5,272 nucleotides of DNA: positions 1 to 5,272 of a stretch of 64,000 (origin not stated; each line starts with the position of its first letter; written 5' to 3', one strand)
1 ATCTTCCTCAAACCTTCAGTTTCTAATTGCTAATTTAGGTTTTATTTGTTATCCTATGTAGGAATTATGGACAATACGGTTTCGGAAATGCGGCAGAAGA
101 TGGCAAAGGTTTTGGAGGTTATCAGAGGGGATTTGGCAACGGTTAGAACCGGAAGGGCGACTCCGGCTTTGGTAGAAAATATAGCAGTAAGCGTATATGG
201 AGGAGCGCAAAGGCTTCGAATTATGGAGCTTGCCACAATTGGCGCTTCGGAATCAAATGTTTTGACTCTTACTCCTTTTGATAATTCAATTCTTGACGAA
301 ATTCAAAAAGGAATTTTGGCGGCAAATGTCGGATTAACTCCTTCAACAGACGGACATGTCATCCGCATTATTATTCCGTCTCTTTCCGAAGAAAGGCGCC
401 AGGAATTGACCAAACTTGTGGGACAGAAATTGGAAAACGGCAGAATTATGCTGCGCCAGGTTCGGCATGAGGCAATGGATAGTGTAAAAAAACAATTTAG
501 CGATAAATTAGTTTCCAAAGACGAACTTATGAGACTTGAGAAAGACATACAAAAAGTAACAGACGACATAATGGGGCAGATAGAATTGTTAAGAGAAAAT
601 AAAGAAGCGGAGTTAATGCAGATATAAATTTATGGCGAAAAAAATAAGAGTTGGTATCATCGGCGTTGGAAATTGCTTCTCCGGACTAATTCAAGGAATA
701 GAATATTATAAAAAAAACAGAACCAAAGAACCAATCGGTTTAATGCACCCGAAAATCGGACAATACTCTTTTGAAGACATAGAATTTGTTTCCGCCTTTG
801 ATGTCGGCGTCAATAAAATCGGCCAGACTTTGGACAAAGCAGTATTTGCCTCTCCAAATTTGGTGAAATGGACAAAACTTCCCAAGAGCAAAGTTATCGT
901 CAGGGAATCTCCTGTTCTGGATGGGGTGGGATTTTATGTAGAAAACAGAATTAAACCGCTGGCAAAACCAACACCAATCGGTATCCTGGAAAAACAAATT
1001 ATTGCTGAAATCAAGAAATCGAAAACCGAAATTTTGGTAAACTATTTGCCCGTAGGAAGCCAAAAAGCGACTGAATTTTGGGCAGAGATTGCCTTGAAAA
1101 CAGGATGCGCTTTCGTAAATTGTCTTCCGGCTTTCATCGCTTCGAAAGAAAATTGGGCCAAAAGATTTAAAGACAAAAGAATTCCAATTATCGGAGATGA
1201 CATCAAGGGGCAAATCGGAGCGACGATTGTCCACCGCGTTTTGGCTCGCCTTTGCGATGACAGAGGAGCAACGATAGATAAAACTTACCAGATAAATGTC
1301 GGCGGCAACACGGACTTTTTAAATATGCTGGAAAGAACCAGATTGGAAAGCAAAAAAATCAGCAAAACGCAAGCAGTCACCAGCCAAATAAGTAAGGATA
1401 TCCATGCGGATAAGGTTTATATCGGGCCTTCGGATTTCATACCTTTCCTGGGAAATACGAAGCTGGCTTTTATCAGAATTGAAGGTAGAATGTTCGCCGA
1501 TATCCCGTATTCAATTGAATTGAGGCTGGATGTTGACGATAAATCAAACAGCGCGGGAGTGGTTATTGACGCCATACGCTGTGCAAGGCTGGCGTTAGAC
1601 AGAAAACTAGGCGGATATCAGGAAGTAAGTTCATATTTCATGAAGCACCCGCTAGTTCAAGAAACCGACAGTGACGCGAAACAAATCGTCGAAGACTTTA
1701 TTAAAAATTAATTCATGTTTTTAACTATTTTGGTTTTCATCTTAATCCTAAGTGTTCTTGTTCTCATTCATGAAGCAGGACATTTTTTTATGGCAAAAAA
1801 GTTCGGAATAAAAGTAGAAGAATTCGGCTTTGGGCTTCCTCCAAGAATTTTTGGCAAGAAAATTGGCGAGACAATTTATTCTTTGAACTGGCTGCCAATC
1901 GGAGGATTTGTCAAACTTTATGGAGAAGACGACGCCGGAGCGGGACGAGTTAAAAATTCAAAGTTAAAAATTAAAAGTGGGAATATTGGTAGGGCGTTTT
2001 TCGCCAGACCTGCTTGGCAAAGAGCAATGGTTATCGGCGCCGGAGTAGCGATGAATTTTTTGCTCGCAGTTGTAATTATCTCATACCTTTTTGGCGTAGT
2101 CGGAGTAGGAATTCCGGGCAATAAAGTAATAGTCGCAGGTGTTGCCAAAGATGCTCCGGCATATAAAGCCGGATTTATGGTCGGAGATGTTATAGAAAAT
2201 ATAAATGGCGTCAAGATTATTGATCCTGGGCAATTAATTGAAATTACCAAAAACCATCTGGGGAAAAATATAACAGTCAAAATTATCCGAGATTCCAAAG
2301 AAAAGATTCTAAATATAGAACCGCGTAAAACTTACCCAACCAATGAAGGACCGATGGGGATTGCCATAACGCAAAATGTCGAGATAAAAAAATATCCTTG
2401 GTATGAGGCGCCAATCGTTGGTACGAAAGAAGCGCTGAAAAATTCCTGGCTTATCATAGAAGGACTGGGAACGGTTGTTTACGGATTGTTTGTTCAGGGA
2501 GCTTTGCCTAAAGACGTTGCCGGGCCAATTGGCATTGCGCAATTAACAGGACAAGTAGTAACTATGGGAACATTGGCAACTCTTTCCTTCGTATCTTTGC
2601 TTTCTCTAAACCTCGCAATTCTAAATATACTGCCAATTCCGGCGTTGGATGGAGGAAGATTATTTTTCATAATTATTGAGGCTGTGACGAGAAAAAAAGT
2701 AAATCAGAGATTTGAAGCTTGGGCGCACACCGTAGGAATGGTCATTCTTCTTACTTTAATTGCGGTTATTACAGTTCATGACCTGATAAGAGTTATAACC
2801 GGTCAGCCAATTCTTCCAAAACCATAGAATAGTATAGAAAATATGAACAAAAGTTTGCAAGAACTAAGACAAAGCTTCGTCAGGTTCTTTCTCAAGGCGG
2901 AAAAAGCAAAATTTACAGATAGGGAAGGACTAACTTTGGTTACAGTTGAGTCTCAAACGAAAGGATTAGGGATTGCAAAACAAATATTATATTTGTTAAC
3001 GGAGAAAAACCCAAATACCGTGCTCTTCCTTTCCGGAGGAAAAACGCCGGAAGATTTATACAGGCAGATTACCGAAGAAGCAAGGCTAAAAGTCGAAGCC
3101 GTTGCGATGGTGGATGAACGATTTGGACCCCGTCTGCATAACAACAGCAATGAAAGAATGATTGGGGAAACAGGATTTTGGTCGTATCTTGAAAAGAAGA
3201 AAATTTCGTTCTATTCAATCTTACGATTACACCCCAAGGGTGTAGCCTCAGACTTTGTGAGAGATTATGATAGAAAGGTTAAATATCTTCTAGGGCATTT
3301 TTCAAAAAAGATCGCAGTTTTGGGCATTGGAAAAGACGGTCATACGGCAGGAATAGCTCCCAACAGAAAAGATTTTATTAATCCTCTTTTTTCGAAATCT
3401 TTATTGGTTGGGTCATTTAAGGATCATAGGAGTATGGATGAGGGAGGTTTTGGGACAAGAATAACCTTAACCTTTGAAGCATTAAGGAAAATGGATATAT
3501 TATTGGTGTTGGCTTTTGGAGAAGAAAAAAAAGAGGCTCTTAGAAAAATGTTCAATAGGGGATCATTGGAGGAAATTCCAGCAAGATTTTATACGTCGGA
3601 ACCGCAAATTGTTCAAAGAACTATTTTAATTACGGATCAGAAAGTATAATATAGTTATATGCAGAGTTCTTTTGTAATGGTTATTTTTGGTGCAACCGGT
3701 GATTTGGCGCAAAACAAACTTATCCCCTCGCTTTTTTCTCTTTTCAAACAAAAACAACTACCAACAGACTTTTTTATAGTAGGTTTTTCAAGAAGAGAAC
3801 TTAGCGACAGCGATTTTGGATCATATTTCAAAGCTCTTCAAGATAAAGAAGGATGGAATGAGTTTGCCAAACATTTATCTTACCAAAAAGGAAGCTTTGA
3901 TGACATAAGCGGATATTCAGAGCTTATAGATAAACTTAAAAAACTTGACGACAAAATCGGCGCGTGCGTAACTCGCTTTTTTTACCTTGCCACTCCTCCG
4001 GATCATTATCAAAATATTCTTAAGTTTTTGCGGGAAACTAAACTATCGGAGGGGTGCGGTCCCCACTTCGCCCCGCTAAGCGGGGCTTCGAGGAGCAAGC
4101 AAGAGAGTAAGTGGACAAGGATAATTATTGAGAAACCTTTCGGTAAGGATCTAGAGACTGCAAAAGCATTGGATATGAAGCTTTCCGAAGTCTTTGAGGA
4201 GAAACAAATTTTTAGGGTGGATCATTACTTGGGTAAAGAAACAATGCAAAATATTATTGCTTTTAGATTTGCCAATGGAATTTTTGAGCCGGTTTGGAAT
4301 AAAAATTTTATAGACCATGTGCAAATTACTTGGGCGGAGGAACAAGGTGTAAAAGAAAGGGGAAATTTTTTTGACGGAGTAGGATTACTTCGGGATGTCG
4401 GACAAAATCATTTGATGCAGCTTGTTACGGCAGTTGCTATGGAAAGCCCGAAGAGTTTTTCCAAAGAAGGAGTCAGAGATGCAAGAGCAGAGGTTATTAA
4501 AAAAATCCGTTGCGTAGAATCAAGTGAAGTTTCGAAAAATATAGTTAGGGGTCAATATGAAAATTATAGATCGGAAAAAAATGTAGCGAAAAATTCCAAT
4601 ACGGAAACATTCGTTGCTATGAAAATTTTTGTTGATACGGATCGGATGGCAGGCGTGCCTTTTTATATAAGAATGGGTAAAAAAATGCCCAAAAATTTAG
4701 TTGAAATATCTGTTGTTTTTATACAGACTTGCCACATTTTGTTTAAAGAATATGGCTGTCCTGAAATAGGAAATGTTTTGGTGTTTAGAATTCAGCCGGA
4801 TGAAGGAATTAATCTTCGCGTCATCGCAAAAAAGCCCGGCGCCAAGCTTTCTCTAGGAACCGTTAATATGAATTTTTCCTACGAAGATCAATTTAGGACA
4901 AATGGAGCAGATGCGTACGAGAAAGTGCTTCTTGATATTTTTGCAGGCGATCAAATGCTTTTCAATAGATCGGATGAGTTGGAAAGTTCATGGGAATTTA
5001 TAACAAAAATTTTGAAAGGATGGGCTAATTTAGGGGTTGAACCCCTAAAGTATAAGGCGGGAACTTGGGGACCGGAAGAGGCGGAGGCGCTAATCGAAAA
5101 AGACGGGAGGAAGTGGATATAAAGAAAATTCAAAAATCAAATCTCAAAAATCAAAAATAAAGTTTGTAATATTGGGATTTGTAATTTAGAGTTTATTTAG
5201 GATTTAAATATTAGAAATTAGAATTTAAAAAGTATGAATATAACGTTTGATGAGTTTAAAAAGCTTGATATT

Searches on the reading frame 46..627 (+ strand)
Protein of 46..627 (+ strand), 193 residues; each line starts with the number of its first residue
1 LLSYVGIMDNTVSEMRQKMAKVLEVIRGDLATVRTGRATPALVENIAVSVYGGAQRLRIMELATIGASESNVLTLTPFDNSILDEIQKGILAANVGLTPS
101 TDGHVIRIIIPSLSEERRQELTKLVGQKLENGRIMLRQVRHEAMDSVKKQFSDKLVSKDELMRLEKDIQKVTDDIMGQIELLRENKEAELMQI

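Call 80: search_protein_families(library=pfam, proteins=[window:46-627:+], max_evalue=0.000001)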
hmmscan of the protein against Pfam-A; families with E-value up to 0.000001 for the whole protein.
window:46-627:+ (193 aa): 1 family
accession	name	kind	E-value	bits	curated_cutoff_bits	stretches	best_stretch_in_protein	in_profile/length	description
PF01765.24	RRF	-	1.3e-48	165.3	29.7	1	28-191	3-164/164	Ribosome recycling factor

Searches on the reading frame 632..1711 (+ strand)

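Call 80: search_protein_families(library=pfam, proteins=[window:632-1711:+], max_evalue=0.000001)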
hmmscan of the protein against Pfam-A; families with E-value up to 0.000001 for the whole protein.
window:632-1711:+ (359 aa): 1 family
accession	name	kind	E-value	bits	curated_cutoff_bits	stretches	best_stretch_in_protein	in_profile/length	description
PF01658.22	Inos-1-P_synth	-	2.3e-32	111.8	27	1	196-303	1-106/107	Myo-inositol-1-phosphate synthase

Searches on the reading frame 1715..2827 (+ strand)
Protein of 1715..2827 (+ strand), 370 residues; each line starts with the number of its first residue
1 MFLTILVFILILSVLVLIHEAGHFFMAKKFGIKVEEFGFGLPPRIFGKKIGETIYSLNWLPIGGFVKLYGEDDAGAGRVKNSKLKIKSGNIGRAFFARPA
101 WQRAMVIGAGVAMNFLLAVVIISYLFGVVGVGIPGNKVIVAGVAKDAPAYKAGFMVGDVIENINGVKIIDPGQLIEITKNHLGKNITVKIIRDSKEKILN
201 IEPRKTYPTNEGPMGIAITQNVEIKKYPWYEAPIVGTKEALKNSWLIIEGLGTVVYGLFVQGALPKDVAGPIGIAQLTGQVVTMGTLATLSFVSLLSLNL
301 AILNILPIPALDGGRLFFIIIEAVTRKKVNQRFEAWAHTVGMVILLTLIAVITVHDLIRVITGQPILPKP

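Call 80: search_protein_families(library=pfam, proteins=[window:1715-2827:+], max_evalue=0.000001)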
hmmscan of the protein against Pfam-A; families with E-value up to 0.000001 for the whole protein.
window:1715-2827:+ (370 aa): 3 families
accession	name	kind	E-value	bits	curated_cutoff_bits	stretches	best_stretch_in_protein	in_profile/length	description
PF02163.28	Peptidase_M50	-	4.2e-56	190.2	27.2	1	8-348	2-221/221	Peptidase family M50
PF17820.7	PDZ_6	-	1.3e-10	41.3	27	1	139-192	1-54/54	PDZ domain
PF13180.12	PDZ_2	-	1.5e-10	41.7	27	1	136-201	12-78/80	PDZ domain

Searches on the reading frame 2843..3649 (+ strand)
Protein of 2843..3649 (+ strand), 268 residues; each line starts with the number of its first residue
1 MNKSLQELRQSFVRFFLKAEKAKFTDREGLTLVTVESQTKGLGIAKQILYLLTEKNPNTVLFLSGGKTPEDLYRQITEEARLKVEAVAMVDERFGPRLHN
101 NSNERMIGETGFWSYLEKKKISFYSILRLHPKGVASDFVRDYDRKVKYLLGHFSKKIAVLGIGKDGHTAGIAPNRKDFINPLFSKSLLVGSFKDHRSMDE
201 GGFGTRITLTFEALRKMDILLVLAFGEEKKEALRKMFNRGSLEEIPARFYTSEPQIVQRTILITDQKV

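Call 80: search_protein_families(library=pfam, proteins=[window:2843-3649:+], max_evalue=0.000001)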
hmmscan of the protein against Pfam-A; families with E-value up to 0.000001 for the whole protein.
window:2843-3649:+ (268 aa): 1 family
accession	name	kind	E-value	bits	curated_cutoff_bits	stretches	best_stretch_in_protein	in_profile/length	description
PF01182.26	Glucosamine_iso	-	5e-25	89.1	27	1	54-251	23-217/225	Glucosamine-6-phosphate isomerases/6-phosphogluconolactonase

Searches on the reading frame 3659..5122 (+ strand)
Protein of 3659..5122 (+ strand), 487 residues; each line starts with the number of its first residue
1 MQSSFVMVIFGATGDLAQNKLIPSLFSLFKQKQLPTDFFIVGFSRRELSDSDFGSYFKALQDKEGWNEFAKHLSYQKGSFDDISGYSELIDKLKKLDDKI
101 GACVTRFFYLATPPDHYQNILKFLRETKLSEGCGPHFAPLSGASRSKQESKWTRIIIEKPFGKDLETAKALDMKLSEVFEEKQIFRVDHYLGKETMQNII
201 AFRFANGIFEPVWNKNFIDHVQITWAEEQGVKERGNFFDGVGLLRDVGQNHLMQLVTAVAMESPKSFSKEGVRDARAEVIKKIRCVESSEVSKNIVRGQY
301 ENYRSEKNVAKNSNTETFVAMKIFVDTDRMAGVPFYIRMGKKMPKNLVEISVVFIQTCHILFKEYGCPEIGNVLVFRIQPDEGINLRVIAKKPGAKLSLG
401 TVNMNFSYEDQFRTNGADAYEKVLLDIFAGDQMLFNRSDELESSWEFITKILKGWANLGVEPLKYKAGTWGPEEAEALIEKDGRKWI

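Call 80: search_protein_families(library=pfam, proteins=[window:3659-5122:+], max_evalue=0.000001)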
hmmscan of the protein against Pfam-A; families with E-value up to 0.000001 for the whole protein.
window:3659-5122:+ (487 aa): 2 families
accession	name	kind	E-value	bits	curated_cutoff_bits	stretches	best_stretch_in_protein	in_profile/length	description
PF02781.21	G6PD_C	-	4e-106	354.8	27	1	201-486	2-295/296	Glucose-6-phosphate dehydrogenase, C-terminal domain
PF00479.28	G6PD_N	-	5.4e-55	187.3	22.1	1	8-198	1-183/183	Glucose-6-phosphate dehydrogenase, NAD binding domain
